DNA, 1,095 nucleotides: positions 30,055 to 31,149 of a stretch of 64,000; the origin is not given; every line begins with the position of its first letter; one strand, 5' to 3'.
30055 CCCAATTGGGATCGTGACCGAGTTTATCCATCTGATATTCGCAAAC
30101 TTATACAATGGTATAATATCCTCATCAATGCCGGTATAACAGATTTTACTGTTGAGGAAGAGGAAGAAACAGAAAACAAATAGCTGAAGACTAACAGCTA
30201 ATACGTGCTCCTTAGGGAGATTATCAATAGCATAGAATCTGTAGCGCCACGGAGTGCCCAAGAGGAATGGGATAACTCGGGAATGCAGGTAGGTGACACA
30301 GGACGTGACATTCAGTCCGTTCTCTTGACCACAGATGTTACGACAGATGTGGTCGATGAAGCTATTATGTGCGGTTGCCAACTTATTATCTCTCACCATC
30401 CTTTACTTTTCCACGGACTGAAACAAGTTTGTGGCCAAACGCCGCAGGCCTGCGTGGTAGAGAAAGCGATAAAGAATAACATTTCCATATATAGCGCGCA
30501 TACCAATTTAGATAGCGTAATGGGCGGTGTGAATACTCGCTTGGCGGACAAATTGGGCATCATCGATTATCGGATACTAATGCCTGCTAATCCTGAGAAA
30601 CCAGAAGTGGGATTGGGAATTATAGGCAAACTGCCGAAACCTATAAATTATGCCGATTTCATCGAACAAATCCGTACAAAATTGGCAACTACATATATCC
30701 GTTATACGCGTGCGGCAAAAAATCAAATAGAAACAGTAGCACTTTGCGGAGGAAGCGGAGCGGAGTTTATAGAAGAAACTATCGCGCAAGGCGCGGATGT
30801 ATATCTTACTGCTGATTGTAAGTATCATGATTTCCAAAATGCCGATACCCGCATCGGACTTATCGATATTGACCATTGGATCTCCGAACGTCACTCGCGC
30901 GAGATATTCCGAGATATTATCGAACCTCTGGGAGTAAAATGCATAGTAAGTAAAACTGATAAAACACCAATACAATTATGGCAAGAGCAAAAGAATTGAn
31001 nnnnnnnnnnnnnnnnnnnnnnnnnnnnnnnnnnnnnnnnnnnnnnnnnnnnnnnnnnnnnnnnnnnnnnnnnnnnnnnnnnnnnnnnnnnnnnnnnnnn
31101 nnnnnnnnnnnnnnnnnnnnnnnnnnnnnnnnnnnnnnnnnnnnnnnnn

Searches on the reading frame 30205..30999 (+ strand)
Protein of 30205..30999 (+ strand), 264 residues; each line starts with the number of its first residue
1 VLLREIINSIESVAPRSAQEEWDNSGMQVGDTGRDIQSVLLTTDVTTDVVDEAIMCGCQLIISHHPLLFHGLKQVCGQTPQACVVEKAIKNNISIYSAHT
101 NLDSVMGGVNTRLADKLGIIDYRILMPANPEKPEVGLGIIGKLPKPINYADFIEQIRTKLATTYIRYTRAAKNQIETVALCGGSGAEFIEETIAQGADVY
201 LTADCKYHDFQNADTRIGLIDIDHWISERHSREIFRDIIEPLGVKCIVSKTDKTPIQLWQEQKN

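Call 11: search_protein_families(library=pfam, proteins=[window:30205-30999:+], max_evalue=0.001)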
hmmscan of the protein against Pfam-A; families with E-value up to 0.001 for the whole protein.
window:30205-30999:+ (264 aa): 1 family
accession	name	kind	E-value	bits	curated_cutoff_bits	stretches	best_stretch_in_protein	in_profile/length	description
PF01784.24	DUF34_NIF3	-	2.4e-77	260.5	23.4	1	1-255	1-256/256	Duf34/NIF3 (NGG1p interacting factor 3)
